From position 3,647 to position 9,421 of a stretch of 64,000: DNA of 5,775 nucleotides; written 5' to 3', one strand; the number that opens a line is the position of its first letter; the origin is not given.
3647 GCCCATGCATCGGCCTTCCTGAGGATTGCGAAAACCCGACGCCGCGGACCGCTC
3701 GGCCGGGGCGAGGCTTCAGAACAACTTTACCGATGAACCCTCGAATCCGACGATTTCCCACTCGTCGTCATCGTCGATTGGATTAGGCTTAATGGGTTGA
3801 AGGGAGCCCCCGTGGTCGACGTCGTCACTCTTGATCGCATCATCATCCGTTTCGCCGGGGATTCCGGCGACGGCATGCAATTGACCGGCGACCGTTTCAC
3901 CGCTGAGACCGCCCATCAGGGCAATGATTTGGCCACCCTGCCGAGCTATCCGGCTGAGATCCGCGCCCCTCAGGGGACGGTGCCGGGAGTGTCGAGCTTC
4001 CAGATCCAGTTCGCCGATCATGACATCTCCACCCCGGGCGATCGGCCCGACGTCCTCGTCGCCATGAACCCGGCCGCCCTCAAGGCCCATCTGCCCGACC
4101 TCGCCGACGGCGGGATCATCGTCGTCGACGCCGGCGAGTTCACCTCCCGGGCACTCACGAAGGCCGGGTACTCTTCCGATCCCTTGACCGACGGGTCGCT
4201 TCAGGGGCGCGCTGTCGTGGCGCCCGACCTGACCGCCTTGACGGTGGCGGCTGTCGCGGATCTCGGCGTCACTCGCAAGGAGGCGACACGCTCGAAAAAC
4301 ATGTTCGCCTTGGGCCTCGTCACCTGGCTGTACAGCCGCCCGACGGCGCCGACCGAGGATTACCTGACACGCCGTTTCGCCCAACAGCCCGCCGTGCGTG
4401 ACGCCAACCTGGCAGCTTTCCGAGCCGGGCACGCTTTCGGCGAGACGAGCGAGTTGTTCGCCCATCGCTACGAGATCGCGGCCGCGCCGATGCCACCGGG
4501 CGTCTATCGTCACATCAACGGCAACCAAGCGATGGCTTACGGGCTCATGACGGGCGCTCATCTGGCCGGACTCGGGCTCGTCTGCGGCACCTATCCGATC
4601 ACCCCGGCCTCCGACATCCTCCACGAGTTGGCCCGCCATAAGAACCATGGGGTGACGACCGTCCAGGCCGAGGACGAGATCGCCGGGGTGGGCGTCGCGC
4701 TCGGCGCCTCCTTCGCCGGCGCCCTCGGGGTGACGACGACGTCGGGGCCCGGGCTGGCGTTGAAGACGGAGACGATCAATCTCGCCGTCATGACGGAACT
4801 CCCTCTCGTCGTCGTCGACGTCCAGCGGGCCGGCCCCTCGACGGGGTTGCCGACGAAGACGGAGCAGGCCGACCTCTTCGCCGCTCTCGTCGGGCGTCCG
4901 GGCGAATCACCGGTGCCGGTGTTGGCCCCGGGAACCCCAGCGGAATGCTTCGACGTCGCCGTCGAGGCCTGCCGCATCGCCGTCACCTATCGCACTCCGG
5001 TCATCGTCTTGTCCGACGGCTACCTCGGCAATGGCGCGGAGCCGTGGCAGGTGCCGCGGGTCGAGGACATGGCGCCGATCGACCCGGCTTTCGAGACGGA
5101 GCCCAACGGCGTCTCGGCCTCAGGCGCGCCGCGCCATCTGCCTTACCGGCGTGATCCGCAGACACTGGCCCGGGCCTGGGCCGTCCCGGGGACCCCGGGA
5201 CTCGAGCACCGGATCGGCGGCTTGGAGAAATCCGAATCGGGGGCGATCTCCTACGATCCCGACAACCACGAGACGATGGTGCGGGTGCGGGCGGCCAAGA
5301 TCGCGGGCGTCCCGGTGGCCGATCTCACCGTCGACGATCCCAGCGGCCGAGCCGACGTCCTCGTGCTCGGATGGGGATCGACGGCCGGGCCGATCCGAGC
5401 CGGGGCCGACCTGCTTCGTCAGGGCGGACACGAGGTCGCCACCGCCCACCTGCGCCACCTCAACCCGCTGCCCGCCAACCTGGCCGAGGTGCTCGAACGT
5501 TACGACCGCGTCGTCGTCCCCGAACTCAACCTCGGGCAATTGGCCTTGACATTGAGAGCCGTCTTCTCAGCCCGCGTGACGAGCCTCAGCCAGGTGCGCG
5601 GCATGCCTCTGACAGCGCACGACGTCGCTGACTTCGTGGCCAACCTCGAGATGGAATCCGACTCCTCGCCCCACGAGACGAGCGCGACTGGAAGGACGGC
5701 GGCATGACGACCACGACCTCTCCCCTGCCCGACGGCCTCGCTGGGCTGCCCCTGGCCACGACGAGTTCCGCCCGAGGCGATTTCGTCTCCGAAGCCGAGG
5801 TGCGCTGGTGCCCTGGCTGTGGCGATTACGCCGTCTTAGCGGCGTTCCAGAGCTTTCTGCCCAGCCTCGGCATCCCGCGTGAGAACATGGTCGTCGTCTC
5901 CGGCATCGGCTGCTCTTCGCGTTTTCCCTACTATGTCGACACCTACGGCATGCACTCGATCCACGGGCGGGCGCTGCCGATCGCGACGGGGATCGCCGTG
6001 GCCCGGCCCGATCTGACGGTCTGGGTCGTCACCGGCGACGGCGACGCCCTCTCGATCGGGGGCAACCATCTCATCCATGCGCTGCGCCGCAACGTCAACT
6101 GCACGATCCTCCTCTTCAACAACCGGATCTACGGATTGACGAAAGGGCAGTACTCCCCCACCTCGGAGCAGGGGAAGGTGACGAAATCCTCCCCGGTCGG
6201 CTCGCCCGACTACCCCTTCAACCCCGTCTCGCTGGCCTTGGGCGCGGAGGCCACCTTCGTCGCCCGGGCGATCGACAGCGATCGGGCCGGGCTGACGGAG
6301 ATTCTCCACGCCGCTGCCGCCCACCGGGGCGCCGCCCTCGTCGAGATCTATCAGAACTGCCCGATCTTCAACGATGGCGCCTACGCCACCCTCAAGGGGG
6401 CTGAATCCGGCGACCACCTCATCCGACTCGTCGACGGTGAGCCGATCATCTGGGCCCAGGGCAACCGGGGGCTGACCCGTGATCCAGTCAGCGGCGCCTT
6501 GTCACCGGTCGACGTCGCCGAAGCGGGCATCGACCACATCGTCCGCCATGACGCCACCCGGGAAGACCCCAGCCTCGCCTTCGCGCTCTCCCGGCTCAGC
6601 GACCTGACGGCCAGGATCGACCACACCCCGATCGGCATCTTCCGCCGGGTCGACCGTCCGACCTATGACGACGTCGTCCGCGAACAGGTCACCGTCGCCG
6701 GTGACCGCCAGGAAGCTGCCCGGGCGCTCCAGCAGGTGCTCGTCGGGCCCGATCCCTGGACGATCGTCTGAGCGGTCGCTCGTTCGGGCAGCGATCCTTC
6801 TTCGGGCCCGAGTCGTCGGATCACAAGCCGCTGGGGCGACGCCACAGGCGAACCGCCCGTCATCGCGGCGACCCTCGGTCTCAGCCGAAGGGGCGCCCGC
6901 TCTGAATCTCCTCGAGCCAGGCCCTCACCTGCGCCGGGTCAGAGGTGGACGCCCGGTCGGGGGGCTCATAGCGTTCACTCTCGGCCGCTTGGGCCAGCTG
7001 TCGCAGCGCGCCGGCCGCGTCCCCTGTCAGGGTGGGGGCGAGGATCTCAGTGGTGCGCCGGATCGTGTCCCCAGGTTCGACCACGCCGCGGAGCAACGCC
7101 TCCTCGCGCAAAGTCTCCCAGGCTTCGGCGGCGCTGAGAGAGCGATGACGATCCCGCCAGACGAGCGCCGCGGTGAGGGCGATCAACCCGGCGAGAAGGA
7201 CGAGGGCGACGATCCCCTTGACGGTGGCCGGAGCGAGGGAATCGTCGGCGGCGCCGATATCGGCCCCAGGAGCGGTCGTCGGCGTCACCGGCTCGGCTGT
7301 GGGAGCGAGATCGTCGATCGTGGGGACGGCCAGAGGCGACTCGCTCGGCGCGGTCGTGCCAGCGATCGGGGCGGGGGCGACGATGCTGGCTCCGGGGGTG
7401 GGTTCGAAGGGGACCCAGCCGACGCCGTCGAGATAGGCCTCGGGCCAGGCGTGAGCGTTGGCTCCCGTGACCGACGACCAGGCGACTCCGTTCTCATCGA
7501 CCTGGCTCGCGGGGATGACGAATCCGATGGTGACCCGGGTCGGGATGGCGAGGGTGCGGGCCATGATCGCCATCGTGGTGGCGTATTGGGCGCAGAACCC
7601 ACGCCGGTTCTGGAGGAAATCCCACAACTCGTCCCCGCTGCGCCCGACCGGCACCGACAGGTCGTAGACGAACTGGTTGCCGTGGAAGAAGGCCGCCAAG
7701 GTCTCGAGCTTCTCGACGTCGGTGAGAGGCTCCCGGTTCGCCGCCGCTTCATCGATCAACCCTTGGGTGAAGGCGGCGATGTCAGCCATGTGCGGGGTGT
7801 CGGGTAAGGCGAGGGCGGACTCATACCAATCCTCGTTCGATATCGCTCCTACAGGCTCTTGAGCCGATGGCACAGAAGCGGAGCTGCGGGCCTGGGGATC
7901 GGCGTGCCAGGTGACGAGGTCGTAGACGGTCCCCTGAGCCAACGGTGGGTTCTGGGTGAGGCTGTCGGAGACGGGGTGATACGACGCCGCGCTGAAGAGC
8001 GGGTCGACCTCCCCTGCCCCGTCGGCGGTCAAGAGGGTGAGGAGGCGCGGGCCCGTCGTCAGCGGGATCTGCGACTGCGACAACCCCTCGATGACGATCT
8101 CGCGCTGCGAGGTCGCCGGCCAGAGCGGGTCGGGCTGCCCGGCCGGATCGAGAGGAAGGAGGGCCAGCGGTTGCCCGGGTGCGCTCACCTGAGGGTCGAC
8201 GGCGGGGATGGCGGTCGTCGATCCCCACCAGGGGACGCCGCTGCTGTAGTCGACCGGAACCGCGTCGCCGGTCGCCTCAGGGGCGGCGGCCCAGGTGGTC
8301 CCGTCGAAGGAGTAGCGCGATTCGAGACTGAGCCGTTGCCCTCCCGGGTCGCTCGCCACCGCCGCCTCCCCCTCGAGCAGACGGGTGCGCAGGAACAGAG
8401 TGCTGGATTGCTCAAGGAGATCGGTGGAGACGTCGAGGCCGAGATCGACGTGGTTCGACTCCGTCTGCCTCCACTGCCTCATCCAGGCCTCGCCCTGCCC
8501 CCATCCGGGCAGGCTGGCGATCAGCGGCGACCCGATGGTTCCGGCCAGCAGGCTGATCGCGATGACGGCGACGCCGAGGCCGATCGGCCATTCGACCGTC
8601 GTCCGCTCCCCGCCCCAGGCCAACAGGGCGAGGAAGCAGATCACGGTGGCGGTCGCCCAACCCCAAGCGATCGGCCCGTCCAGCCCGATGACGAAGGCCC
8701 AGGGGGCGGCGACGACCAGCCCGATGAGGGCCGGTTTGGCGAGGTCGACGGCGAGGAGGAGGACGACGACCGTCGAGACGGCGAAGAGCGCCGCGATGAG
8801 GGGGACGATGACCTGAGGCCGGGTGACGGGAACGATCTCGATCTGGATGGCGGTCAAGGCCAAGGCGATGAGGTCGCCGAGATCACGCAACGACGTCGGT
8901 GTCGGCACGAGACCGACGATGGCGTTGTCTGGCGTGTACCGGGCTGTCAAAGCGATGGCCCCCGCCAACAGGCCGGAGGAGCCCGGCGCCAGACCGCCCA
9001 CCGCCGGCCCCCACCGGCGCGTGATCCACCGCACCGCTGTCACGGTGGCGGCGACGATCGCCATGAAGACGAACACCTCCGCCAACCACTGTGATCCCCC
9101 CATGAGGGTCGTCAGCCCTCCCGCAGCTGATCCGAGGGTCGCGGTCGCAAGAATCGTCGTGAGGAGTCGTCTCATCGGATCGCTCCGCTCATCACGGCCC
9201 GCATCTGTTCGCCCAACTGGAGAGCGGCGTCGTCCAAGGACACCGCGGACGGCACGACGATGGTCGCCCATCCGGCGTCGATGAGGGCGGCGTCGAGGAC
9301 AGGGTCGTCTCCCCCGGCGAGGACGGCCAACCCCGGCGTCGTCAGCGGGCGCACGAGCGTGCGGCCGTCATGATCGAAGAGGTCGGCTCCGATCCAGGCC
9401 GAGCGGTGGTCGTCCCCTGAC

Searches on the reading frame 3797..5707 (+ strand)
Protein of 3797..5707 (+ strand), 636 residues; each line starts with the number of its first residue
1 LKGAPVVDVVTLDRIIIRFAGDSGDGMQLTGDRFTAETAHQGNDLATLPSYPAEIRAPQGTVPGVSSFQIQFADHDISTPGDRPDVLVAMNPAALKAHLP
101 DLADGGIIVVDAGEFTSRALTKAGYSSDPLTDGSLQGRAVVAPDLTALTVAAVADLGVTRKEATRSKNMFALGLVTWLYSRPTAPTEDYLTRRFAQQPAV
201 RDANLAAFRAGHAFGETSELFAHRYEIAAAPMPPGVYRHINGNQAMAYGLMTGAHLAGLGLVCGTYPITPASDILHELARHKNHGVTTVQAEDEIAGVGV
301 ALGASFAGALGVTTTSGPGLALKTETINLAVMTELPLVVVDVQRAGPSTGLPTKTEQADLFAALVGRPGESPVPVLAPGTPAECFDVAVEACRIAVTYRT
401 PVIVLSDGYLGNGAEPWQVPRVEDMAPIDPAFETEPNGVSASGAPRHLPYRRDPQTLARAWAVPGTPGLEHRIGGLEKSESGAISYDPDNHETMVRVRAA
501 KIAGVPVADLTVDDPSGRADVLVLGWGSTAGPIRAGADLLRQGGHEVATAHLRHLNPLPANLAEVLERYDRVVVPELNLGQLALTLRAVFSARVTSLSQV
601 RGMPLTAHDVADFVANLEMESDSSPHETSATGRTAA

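Call 71: search_protein_families(library=pfam, proteins=[window:3797-5707:+], max_evalue=0.00001)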
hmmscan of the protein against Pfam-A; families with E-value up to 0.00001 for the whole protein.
window:3797-5707:+ (636 aa): 3 families
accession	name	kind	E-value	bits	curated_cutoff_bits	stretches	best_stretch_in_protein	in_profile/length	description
PF01855.24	POR_N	-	1.4e-54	185.8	27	1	262-452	10-192/231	Pyruvate flavodoxin/ferredoxin oxidoreductase, thiamine diP-bdg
PF01558.24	POR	-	1.7e-23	84.1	27.4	1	24-212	2-172/173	Pyruvate ferredoxin/flavodoxin oxidoreductase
PF17147.9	PFOR_II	-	7.6e-07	29.9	27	1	519-602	1-94/102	Pyruvate:ferredoxin oxidoreductase core domain II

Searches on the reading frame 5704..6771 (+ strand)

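Call 71: search_protein_families(library=pfam, proteins=[window:5704-6771:+], max_evalue=0.00001)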
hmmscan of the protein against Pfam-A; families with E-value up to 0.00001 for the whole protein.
window:5704-6771:+ (355 aa): 1 family
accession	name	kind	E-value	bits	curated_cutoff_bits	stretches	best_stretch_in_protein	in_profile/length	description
PF02775.26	TPP_enzyme_C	-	9.7e-33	113.5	21.9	1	68-215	2-151/151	Thiamine pyrophosphate enzyme, C-terminal TPP binding domain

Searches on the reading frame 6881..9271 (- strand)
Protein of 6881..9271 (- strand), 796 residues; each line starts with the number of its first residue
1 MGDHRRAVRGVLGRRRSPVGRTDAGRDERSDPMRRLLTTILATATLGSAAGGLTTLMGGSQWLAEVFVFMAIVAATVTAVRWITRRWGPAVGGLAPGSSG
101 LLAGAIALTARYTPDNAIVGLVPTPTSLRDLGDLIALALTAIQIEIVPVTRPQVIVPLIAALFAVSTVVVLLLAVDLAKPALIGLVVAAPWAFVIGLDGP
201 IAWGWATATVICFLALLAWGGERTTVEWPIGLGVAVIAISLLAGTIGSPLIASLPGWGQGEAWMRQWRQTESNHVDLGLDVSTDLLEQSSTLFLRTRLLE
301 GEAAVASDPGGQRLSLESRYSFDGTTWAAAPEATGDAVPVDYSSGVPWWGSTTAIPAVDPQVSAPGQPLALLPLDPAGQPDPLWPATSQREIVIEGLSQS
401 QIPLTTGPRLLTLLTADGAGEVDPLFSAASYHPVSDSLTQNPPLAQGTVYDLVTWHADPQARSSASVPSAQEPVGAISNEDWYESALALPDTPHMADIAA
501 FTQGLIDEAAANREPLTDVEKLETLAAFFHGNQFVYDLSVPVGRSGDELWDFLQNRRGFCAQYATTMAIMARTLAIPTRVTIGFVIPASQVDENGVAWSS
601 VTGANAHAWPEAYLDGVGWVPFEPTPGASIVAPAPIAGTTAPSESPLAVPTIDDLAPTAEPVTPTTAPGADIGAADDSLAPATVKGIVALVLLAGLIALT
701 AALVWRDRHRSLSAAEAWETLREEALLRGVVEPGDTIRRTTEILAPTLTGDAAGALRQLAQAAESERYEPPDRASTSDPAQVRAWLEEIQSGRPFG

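Call 71: search_protein_families(library=pfam, proteins=[window:6881-9271:-], max_evalue=0.00001)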
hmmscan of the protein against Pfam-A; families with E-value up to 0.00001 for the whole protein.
window:6881-9271:- (796 aa): 1 family
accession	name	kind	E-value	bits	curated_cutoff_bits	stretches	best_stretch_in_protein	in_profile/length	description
PF01841.26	Transglut_core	-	5.3e-20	72.2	23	1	515-624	11-108/108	Transglutaminase-like superfamily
